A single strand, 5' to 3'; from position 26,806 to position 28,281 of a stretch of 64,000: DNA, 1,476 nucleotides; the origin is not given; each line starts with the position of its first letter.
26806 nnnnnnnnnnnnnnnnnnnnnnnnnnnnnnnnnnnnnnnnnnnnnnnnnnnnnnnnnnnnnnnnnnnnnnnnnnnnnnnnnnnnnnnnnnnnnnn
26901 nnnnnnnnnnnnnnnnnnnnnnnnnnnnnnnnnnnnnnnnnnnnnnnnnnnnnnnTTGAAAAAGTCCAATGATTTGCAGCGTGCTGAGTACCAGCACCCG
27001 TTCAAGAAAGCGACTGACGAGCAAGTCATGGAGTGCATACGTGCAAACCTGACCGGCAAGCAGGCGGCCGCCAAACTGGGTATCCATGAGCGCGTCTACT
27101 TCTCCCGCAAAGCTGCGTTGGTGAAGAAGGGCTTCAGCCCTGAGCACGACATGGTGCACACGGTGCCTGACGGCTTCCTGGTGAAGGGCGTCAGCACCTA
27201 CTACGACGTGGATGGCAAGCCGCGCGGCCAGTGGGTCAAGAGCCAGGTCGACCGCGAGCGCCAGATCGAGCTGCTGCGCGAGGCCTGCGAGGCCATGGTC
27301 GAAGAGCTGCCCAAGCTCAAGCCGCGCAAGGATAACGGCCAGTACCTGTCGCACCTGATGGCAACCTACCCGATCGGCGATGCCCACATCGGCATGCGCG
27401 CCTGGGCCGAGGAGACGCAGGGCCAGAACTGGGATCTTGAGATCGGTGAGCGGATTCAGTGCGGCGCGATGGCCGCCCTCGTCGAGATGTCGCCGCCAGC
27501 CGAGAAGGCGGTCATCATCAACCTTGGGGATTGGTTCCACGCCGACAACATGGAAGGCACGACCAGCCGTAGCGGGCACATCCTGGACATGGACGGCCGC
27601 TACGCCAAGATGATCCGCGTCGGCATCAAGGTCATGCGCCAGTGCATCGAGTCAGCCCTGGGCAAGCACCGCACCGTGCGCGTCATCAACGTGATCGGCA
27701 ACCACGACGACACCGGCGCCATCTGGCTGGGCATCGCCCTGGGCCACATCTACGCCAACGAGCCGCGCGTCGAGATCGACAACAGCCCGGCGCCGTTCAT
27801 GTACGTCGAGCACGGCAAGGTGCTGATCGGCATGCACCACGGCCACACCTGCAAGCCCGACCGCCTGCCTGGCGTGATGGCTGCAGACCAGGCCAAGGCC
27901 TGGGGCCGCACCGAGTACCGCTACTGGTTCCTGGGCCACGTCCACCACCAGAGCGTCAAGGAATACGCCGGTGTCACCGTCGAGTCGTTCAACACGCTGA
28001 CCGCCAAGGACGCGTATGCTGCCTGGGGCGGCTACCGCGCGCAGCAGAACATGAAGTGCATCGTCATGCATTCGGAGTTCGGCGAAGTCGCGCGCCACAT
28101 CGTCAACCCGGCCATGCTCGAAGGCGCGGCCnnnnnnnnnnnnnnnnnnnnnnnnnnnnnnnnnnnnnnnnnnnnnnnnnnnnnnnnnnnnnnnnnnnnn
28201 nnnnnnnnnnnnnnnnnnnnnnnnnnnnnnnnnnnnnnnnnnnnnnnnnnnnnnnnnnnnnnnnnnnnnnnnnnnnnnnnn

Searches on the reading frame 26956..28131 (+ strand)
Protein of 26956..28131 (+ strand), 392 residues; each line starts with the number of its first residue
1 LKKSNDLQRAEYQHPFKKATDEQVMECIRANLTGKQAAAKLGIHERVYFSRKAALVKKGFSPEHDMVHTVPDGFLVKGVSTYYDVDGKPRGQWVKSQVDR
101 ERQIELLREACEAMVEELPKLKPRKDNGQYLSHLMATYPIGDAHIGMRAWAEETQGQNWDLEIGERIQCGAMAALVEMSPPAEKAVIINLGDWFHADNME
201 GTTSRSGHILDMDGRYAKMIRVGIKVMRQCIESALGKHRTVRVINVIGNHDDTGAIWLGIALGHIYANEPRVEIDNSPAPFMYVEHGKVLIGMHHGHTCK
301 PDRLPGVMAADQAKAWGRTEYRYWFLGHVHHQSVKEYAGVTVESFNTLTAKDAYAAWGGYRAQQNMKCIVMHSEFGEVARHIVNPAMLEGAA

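Call 12: search_protein_families(library=pfam, proteins=[window:26956-28131:+], max_evalue=0.001)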
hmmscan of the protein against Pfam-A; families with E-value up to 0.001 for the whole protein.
window:26956-28131:+ (392 aa): 1 family
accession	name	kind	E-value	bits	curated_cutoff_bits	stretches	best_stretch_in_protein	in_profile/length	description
PF12850.12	Metallophos_2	-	0.00027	21.4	27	1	239-342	49-129/154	Calcineurin-like phosphoesterase superfamily domain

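Call 15: search_protein_families(library=phrogs, proteins=[window:26956-28131:+], max_evalue=0.001)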
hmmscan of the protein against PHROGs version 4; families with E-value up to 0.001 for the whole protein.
window:26956-28131:+ (392 aa): 5 families
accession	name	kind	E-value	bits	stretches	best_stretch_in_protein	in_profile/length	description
phrog_704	-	DNA, RNA and nucleotide metabolism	5.3e-126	421.9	1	17-388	2-389/390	DNA repair exonuclease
phrog_20762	-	unknown function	1.8e-31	109.9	1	272-387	1-117/117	-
phrog_20703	-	unknown function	1.2e-28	101.6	1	11-204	39-232/258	-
phrog_284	-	DNA, RNA and nucleotide metabolism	5e-18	66.2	1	95-376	87-385/398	exonuclease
phrog_21891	-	unknown function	5.7e-06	28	1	262-367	11-115/130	-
